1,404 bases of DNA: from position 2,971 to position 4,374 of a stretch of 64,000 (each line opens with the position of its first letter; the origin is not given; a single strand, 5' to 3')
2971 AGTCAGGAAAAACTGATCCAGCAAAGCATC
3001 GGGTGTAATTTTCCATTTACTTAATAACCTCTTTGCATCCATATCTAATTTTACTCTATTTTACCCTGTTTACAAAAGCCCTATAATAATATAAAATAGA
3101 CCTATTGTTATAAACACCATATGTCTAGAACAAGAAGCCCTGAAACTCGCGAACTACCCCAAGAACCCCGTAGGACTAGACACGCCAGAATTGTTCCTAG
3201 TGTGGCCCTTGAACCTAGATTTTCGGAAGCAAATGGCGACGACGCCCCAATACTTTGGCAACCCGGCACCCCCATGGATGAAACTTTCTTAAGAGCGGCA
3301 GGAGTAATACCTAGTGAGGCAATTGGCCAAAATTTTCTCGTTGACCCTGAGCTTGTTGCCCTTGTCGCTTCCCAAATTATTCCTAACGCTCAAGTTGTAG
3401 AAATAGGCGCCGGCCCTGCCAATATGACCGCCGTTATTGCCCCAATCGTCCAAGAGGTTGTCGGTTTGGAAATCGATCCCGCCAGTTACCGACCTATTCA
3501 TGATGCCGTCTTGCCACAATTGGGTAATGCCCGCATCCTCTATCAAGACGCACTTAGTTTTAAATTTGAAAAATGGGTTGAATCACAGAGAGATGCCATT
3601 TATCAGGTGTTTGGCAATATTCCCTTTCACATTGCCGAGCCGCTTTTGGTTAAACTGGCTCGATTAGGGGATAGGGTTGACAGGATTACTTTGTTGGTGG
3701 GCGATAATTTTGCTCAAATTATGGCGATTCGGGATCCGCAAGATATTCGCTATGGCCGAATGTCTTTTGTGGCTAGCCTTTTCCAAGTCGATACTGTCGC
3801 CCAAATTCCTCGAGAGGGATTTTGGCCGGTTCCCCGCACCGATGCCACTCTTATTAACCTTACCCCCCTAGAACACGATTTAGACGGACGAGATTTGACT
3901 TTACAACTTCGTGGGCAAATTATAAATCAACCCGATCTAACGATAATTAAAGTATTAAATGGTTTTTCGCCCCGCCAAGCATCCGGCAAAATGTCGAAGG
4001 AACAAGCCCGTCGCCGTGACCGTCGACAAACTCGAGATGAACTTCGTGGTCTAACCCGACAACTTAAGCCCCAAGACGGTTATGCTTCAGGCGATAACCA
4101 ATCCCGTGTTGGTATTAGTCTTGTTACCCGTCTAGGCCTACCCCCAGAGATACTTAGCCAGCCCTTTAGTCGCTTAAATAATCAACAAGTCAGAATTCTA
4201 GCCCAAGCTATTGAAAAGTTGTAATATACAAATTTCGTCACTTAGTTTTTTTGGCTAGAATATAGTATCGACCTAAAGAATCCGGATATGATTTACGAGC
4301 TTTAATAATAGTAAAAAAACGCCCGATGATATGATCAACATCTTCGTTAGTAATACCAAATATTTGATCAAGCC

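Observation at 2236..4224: Three KsgA/Erm-family rRNA adenine dimethyltransferase paralogs, two of them divergently arranged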

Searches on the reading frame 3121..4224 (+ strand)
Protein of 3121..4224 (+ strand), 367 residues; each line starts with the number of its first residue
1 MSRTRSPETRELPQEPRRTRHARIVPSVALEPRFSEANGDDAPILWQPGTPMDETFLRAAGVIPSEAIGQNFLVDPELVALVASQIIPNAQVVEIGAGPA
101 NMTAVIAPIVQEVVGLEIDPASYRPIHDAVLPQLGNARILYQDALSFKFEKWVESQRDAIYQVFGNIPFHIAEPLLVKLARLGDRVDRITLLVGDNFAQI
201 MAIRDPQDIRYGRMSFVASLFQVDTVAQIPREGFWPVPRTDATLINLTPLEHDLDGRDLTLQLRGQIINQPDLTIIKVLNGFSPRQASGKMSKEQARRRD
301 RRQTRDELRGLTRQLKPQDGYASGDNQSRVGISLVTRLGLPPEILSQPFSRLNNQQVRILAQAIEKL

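Call 4: search_protein_families(library=pfam, proteins=[window:3121-4224:+], max_evalue=0.01)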
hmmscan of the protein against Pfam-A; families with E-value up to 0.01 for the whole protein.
window:3121-4224:+ (367 aa): 1 family
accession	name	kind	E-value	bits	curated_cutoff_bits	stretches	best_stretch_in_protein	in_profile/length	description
PF00398.26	RrnaAD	-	8.1e-29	101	24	1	68-294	8-238/263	Ribosomal RNA adenine dimethylase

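Call 5: search_protein_families(library=ncbifam, proteins=[window:3121-4224:+], max_evalue=0.01)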
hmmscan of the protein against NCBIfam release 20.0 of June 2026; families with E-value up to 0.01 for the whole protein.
window:3121-4224:+ (367 aa): 18 families
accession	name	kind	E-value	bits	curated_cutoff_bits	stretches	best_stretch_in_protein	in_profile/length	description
TIGR00755.1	ksgA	equivalog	1e-32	113.5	171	1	64-302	3-240/256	16S rRNA (adenine(1518)-N(6)/adenine(1519)-N(6))-dimethyltransferase RsmA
NF000499.2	Erm23S_rRNA_broad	equivalog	1.1e-22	80.6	212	1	69-251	2-174/244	23S ribosomal RNA methyltransferase Erm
NF011486.0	PRK14896.1-1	equivalog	1.4e-11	44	450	1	55-259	13-211/284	16S ribosomal RNA methyltransferase A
NF000337.1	erm_SHROVE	exception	2.3e-11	43.5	320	1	67-248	5-177/248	ErmE/ErmH/ErmO/ErmR family 23S rRNA (adenine(2058)-N(6))-methyltransferase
NF012222.1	erm_A_23S_MT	exception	2.5e-11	43.5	475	1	83-247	25-176/243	23S rRNA (adenine(2058)-N(6))-methyltransferase Erm(A)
NF000412.1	Erm43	exception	1.3e-10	41.2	500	1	70-248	10-177/243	23S rRNA (adenine(2058)-N(6))-methyltransferase Erm(43)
NF012220.1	erm_B_23S_MT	exception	4.6e-09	36.2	525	1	70-254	9-182/245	23S rRNA (adenine(2058)-N(6))-methyltransferase Erm(B)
NF012219.1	erm_C_23S_MT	exception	8.4e-09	35.3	530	1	90-248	32-177/244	23S rRNA (adenine(2058)-N(6))-methyltransferase Erm(C)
NF000047.1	ErmV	exception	8.4e-08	31.9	500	1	65-247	8-183/259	23S rRNA (adenine(2058)-N(6))-methyltransferase Erm(V)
NF045543.1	erm_G_23S_MT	exception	2.7e-07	30.6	515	1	90-247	32-176/244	23S rRNA (adenine(2058)-N(6))-methyltransferase Erm(G)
NF000411.1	Erm45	exception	2.8e-07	30.6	525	1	69-253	8-181/245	23S rRNA (adenine(2058)-N(6))-methyltransferase Erm(45)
NF042988.1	Erm46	exception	5.1e-07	29.3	503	1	67-248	10-178/255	23S rRNA (adenine(2058)-N(6))-methyltransferase Erm(46)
NF042938.1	Erm55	exception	1.1e-06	27.9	525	1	67-248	10-178/270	23S rRNA (adenine(2058)-N(6))-methyltransferase Erm(55)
NF012218.0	erm_38_23S_MT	exception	5.4e-05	22.3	800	1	67-248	10-186/386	23S rRNA (adenine(2058)-N(6))-methyltransferase Erm(38)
NF011489.0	PRK14896.1-5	equivalog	8.2e-05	22.3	236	0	162-245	76-153/217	16S ribosomal RNA methyltransferase A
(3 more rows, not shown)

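Call 13: search_solved_structures(query=window:3121-4224:+, max_evalue=0.001, show_alignments=1)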
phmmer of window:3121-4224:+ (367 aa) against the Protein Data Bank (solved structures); distinct sequences matched with E-value up to 0.001: 34.
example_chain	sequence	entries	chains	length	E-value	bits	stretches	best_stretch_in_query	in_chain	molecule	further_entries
6ifs_A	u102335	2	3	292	8.9e-18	67.7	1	55-250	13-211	Ribosomal RNA small subunit methyltransferase A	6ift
7v2l_W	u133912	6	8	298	9.4e-18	67.6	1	55-250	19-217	Ribosomal RNA small subunit methyltransferase A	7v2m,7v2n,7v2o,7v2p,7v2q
6ifv_A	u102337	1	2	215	1e-17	67.5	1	55-247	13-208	Ribosomal RNA small subunit methyltransferase A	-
7afo_Y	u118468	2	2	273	2.1e-17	66.4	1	63-279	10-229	Ribosomal RNA small subunit methyltransferase A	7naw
8eyt_W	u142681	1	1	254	9.1e-17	64.3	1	69-279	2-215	Ribosomal RNA small subunit methyltransferase A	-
3tpz_A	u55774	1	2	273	1.1e-16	64.1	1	63-279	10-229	Ribosomal RNA small subunit methyltransferase A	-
6ifw_A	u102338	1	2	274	2.3e-16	63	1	69-250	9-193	Ribosomal RNA small subunit methyltransferase A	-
1qyr_A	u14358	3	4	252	1e-15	60.9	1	70-279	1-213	High level Kasugamycin resistance protein | RIBOSOMAL RNA SMALL SUBUNIT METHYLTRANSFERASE A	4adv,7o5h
3fut_A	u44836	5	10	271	6e-15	58.3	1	56-250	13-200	Dimethyladenosine transferase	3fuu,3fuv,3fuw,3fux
4jxj_A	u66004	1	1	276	9.9e-14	54.4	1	62-259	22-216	Ribosomal RNA small subunit methyltransferase A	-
6ifx_A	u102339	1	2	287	2.9e-13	52.8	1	55-250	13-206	Ribosomal RNA small subunit methyltransferase A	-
3grr_A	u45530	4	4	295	7.4e-13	51.5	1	64-250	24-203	Dimethyladenosine transferase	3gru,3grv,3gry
3uzu_A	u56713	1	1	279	8.4e-12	48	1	64-258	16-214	Ribosomal RNA small subunit methyltransferase A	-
8x3w_A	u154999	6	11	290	9.3e-12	47.9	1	57-251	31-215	Probable ribosomal RNA small subunit methyltransferase A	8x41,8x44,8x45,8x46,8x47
3fyc_A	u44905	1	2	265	1.1e-11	47.6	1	70-250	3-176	Probable dimethyladenosine transferase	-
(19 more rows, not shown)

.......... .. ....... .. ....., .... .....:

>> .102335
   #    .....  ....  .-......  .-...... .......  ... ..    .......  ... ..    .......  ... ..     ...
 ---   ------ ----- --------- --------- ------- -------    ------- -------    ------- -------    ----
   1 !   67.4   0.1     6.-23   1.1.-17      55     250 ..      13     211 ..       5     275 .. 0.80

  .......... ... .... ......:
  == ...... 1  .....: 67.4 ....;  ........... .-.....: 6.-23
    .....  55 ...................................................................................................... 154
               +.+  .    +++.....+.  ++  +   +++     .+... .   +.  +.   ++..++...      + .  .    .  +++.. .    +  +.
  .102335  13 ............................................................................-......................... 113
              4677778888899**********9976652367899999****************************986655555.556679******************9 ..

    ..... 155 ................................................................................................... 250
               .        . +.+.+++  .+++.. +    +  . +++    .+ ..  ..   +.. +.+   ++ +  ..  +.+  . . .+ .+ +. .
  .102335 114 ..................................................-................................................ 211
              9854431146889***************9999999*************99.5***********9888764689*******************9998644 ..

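Call 14: find_homologous_proteins(query=window:3121-4224:+)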
Query window:3121-4224:+ (367 aa): 42 proteins with E <= 0.001 among 7791 candidates.
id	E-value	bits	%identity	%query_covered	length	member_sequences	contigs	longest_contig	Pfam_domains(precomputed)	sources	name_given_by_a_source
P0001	3.3e-219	745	100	93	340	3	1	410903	PF00398.27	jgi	-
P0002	3.1e-103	364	50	91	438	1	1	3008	PF00398.27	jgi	-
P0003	9.2e-80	286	49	83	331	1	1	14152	PF00398.27,PF13649.13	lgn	-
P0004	9.9e-80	286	46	87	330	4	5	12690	PF00398.27,PF13649.13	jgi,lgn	-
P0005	6.7e-79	284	48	83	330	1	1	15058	PF00398.27,PF13649.13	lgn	-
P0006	1.2e-78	283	45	87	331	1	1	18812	PF00398.27,PF13649.13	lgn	-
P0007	1.3e-78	283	48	83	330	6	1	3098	PF00398.27,PF13649.13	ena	-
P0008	1.6e-78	282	49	83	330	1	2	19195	PF00398.27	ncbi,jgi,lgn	-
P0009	1.8e-78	282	48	86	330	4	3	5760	PF00398.27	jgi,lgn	-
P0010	2.1e-78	282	49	83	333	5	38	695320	PF00398.27,PF13649.13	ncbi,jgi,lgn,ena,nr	ncbi:hypothetical protein A2574_01830 [Candidatus Shapirobacteria bacterium RIFOXYD1_FULL_38_32]|nr:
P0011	2.3e-78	282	48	83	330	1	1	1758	PF00398.27,PF13649.13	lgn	-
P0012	4.1e-78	281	48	83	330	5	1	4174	PF00398.27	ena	-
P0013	5.4e-78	281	47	83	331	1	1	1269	PF00398.27,PF13649.13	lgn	-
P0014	8.3e-78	280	47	83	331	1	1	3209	PF00398.27,PF13649.13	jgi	jgi:16S rRNA (adenine1518-N6/adenine1519-N6)-dimethyltransferase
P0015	2.2e-77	279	48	83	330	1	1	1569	PF00398.27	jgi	-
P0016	2.3e-77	279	47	83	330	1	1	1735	PF00398.27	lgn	-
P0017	2.4e-74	269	46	83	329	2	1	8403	PF00398.27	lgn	-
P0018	9.2e-74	267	45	83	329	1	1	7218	PF00398.27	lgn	-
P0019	8.2e-71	257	44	83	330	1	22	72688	PF00398.27,PF13649.13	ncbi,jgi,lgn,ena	-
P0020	1.9e-66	243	44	87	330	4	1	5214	PF00398.27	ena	-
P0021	1.3e-62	230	41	86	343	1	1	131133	PF00398.27,PF13649.13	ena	-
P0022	5.2e-28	116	29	84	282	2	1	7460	PF00398.27,PF13649.13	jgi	-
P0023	4.3e-25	107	33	55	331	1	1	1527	PF00398.27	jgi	jgi:16S rRNA (adenine1518-N6/adenine1519-N6)-dimethyltransferase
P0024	6.1e-14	70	31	55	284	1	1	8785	PF00398.27,PF13649.13,PF08241.19,PF08242.19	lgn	-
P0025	5.5e-13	67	28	60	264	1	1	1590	PF00398.27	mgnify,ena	mgnify:CR=1 FL=1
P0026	1.8e-12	65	28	51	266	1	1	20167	PF00398.27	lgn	-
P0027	2.5e-11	61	28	51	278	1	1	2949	PF00398.27,PF13489.13,PF13649.13,PF08241.19,PF08242.19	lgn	-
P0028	3.8e-11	61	27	51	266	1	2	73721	PF00398.27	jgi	jgi:16S rRNA (adenine1518-N6/adenine1519-N6)-dimethyltransferase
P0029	8.5e-10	56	28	52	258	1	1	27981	PF00398.27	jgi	-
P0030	8.8e-10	56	28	52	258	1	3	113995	PF00398.27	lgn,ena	-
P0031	1.1e-9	56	28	52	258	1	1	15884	PF00398.27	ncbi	-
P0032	2.2e-9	55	28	50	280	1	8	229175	PF00398.27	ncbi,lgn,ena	-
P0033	1.4e-7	49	29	53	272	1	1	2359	PF00398.27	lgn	-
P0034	1.9e-7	49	24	50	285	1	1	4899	PF00398.27,PF13649.13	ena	-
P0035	4.6e-7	47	28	54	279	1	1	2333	PF00398.27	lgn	-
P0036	6.7e-7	47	28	50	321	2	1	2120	PF00398.27,PF13649.13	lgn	-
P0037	8.4e-7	46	28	54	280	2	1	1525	PF00398.27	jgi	jgi:16S rRNA (adenine1518-N6/adenine1519-N6)-dimethyltransferase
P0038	1.9e-6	45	31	49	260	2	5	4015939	PF00398.27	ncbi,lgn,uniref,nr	ncbi:23S ribosomal RNA methyltransferase Erm [Agromyces sp. H3Y2-19a]|uniref:23S ribosomal RNA methy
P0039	3.0e-6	45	30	51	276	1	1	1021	PF00398.27,PF13649.13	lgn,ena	-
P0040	6.7e-6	43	28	51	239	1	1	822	PF00398.27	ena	-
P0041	1.9e-5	42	29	60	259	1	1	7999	PF00398.27,PF05401.17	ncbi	-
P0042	1.9e-5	42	25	53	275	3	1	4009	PF00398.27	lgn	-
